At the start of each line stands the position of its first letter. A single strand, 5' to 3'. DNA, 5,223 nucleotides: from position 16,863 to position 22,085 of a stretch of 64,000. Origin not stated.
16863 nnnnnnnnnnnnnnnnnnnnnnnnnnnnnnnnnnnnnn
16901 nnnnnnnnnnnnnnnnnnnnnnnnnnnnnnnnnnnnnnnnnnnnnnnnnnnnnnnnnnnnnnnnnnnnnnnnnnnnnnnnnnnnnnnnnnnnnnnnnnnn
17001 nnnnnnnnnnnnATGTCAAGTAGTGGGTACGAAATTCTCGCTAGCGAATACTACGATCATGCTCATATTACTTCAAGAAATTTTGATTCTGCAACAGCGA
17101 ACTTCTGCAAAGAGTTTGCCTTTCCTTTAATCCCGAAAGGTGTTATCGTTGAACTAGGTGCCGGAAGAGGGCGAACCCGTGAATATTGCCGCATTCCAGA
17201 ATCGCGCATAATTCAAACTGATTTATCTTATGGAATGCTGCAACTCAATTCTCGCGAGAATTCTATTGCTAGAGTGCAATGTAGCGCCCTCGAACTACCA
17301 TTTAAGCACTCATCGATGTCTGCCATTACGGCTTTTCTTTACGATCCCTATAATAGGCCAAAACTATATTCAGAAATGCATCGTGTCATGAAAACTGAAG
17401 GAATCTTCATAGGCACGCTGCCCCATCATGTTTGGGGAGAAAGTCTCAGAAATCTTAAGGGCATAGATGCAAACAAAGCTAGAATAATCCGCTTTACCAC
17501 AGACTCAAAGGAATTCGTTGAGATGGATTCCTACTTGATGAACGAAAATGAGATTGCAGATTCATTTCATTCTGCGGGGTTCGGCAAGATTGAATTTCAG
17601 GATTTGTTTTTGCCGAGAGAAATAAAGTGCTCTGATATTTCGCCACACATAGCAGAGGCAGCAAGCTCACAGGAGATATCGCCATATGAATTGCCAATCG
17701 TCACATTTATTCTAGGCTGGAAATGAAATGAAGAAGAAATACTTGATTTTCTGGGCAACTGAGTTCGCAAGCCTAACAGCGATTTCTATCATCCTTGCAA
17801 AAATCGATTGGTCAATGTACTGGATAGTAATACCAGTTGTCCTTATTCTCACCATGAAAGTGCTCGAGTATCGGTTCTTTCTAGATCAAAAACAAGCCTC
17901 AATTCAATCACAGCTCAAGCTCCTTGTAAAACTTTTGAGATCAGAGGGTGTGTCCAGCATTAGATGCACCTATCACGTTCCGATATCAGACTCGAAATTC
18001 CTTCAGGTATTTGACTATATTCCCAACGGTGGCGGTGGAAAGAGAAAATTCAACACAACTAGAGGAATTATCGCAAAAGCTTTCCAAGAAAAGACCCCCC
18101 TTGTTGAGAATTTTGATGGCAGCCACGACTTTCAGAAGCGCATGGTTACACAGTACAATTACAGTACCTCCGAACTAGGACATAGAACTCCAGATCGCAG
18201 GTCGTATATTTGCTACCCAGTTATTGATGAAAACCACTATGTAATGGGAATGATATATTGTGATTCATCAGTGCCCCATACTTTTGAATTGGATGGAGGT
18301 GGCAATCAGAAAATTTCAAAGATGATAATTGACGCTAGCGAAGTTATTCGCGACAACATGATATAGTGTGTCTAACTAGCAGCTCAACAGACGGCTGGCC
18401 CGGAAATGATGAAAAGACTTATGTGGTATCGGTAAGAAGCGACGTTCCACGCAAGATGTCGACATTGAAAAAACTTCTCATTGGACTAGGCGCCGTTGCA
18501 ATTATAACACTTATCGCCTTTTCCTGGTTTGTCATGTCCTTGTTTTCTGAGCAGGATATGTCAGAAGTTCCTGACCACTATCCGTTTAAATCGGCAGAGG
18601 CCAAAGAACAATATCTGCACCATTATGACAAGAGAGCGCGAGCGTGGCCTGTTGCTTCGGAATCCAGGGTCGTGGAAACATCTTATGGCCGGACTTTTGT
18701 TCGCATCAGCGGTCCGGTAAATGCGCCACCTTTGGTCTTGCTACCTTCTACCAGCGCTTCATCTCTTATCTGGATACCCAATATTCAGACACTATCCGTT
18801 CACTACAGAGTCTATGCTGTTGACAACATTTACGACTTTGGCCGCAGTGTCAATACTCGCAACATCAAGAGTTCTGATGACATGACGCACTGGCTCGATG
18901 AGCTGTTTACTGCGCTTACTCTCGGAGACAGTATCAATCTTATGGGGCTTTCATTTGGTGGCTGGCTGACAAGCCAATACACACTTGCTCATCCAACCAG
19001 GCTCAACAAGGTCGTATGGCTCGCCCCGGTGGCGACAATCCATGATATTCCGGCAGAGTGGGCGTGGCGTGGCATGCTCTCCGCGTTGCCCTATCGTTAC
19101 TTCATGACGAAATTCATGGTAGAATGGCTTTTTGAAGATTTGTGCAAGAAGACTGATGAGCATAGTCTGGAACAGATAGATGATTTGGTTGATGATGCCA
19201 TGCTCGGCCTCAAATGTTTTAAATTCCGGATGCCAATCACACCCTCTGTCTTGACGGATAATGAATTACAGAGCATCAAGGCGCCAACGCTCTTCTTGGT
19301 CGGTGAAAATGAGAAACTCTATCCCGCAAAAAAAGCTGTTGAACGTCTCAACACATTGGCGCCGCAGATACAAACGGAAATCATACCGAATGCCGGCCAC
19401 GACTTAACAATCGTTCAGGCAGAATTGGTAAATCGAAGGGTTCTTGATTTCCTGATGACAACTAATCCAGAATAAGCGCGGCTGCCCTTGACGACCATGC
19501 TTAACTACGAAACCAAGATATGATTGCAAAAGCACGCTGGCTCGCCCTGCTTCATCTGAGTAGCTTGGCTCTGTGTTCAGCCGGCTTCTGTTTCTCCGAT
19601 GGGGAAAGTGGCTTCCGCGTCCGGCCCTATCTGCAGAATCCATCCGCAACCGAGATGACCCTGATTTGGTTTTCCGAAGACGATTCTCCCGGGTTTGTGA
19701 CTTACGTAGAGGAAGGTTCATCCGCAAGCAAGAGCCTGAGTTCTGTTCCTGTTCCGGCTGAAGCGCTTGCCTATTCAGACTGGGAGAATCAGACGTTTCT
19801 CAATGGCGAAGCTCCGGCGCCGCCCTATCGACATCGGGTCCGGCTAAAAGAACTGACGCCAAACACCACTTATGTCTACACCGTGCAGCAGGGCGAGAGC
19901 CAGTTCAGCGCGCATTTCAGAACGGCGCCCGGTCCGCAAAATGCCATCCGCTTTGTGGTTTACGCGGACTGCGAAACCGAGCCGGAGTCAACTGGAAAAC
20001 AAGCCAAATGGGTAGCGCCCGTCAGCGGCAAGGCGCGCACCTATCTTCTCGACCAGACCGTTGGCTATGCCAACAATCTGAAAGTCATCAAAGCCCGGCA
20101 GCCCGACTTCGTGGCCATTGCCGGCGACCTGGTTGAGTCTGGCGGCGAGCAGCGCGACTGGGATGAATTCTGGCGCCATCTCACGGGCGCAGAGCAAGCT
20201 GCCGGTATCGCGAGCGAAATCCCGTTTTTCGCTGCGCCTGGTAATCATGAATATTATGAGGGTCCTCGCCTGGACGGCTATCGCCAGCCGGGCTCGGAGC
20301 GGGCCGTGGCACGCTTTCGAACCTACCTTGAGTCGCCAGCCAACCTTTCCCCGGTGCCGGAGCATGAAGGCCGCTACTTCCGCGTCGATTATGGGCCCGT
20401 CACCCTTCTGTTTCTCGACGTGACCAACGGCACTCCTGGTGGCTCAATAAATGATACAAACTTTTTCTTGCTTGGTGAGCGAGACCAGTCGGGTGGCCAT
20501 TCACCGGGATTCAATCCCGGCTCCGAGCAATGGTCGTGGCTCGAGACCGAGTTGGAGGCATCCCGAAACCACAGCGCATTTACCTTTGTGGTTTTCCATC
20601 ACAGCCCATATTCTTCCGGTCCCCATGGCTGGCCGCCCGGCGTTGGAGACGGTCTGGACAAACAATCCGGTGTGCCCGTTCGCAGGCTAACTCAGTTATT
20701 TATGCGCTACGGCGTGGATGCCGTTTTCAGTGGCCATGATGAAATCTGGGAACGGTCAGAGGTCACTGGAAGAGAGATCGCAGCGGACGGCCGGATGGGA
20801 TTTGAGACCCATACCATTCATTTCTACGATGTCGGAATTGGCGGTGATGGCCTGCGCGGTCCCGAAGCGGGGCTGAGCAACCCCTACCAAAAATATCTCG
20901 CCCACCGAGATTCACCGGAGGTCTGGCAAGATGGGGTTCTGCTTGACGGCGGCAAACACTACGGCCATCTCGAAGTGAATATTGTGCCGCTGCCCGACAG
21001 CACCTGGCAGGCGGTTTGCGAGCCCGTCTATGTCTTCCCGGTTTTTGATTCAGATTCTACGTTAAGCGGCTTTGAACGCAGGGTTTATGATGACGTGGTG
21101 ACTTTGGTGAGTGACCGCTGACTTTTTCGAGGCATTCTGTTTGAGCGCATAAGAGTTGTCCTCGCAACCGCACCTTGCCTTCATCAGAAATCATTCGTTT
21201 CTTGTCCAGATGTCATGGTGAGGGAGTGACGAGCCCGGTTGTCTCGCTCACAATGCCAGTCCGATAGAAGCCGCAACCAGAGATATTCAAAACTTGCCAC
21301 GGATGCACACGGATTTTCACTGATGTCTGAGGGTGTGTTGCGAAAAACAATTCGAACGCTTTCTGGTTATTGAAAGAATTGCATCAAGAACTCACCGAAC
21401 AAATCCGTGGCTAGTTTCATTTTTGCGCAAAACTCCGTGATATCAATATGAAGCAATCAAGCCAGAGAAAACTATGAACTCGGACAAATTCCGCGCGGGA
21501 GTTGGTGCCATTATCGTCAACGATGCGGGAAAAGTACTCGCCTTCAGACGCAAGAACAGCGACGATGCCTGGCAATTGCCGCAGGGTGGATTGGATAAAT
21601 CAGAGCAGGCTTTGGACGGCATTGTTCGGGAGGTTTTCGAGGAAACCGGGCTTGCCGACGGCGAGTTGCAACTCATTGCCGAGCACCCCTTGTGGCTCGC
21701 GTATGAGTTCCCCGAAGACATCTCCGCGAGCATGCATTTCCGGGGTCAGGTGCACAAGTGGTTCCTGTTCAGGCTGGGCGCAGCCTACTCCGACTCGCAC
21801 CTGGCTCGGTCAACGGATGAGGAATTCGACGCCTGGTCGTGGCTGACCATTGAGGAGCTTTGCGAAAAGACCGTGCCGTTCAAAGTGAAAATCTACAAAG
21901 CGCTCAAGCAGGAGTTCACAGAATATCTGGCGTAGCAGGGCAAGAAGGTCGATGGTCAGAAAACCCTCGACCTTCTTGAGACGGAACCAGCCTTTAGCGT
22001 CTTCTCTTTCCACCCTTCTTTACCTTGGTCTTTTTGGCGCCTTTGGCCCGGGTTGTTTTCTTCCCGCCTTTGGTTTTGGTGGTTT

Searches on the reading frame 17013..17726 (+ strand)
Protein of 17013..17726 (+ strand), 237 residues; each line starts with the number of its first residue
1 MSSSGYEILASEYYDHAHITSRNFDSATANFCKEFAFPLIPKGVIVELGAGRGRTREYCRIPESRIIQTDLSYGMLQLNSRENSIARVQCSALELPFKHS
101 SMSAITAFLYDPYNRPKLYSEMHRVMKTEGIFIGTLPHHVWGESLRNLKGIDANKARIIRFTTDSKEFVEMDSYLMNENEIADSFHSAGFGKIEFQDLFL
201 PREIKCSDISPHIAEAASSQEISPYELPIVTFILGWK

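Call 44: search_protein_families(library=pfam, proteins=[window:17013-17726:+], max_evalue=0.01)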
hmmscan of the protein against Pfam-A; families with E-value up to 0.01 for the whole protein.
window:17013-17726:+ (237 aa): 2 families
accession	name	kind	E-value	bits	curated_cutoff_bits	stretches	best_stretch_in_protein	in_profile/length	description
PF08241.18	Methyltransf_11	-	1.3e-09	39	21.2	1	47-133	2-94/95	Methyltransferase domain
PF13649.12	Methyltransf_25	-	2e-08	35.2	27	1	45-130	1-97/97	Methyltransferase domain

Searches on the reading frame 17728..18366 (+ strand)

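Call 44: search_protein_families(library=pfam, proteins=[window:17728-18366:+], max_evalue=0.01)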
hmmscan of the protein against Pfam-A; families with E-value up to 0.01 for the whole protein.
window:17728-18366:+ (212 aa): 1 family
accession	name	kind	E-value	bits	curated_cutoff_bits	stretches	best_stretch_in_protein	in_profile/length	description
PF01590.32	GAF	-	0.0095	16.9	22.4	0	104-183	41-112/133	GAF domain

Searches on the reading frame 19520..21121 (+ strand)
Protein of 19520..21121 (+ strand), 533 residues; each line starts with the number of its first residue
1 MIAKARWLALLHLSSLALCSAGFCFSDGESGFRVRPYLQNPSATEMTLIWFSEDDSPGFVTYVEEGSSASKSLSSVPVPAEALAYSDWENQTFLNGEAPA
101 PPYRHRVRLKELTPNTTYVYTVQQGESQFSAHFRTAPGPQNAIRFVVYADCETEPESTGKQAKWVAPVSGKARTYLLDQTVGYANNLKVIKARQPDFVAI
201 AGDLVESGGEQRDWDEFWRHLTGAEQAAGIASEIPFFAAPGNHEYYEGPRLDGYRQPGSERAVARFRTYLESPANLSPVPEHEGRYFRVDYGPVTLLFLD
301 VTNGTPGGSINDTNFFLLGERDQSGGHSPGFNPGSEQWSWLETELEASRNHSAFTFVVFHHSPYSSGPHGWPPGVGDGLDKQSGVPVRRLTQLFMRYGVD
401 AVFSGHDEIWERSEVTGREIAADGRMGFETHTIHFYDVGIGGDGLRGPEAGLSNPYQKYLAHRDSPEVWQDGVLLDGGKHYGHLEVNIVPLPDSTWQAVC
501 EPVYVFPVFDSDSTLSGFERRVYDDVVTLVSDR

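Call 44: search_protein_families(library=pfam, proteins=[window:19520-21121:+], max_evalue=0.01)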
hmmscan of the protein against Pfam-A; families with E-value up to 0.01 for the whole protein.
window:19520-21121:+ (533 aa): 2 families
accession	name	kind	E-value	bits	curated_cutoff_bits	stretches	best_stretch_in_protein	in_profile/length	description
PF00149.33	Metallophos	-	9.2e-14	52.7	21.5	1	187-407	22-188/191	Calcineurin-like phosphoesterase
PF16656.11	Pur_ac_phosph_N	-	6.9e-12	46.2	30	1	34-133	4-89/93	Purple acid Phosphatase, N-terminal domain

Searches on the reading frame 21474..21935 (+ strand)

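Call 44: search_protein_families(library=pfam, proteins=[window:21474-21935:+], max_evalue=0.01)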
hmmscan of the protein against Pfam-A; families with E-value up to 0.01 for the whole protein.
window:21474-21935:+ (153 aa): 2 families
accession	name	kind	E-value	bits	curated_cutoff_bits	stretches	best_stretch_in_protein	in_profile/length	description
PF00293.34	NUDIX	-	2.1e-22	80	21.1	1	6-143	2-133/134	NUDIX domain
PF14815.12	NUDIX_4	-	0.0073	16.5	35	0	12-129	3-98/113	NUDIX domain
